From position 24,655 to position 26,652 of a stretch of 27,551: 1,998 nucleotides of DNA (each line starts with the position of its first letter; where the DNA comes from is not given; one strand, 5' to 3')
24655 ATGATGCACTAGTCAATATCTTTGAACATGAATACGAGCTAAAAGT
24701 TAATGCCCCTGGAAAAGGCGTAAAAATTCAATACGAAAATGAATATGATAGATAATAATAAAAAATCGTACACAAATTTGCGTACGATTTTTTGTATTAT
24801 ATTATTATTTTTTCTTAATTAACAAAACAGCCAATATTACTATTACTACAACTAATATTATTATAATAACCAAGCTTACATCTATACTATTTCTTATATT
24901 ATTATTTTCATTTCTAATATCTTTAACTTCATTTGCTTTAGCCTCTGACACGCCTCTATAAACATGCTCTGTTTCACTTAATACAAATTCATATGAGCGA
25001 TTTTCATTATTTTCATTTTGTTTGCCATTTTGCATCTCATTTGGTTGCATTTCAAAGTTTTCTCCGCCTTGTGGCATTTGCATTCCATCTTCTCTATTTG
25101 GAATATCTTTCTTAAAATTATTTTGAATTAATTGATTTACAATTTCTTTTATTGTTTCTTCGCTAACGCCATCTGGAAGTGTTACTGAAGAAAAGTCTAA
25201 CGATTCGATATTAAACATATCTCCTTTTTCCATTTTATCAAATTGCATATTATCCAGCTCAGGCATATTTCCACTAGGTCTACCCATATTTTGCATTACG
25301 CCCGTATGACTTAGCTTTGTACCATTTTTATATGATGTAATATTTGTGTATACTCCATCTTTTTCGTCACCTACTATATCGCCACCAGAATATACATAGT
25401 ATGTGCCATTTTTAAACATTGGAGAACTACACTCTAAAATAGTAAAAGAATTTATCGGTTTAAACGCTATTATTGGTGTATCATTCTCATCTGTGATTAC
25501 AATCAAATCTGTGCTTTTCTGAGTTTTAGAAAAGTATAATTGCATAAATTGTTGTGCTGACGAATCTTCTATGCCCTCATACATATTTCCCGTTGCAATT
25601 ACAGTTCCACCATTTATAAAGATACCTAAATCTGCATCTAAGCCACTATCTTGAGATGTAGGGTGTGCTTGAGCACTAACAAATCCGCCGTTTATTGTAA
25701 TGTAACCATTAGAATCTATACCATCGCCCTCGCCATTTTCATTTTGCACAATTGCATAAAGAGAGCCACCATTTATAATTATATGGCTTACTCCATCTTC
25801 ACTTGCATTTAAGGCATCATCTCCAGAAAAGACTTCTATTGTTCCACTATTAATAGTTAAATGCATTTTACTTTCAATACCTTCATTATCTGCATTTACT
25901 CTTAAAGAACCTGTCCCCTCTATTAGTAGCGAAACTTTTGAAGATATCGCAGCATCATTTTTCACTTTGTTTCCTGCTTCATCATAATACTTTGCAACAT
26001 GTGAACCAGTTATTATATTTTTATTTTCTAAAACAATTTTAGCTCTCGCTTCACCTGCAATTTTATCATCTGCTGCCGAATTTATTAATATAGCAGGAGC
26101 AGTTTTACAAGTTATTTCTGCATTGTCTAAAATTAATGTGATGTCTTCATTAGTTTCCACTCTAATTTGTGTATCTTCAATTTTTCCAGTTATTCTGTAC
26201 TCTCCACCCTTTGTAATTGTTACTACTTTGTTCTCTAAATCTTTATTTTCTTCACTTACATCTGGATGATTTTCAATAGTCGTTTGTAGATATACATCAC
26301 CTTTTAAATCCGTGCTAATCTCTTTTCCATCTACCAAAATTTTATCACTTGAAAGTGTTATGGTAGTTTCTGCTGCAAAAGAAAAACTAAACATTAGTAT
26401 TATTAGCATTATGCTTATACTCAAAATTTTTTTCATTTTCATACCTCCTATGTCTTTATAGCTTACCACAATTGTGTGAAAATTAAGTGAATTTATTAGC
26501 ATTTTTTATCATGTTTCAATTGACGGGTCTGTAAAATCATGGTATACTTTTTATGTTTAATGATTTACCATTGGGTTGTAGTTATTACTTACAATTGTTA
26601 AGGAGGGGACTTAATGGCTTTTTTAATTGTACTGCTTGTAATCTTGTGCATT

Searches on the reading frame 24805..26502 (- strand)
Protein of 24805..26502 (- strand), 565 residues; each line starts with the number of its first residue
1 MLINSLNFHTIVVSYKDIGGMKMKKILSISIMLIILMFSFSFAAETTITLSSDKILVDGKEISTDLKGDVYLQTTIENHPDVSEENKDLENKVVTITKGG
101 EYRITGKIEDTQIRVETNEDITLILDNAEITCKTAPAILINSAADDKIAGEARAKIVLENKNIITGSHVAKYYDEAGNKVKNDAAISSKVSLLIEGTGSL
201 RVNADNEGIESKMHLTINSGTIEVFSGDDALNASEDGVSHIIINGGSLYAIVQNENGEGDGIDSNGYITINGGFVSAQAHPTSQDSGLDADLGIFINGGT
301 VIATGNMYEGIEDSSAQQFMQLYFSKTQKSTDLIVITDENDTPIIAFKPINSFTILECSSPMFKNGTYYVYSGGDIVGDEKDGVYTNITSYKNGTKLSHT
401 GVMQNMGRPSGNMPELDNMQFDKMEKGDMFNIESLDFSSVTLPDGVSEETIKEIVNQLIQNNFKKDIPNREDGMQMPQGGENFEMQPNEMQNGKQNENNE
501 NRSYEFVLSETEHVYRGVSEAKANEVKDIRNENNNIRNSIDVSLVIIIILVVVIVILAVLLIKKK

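Call 7: search_protein_families(library=pfam, proteins=[window:24805-26502:-], max_evalue=0.01)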
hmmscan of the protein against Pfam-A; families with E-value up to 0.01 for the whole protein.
window:24805-26502:- (565 aa): 3 families
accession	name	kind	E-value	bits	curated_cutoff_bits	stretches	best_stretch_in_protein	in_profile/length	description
PF14262.12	Cthe_2159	-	3.6e-30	105.6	25.8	1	91-307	2-203/262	Carbohydrate-binding domain-containing protein Cthe_2159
PF02009.21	RIFIN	-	1.1e-05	25.9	32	1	448-560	192-306/327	Rifin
PF18889.6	Beta_helix_3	-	0.0014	19.3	27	0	296-305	3-12/20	Beta helix repeat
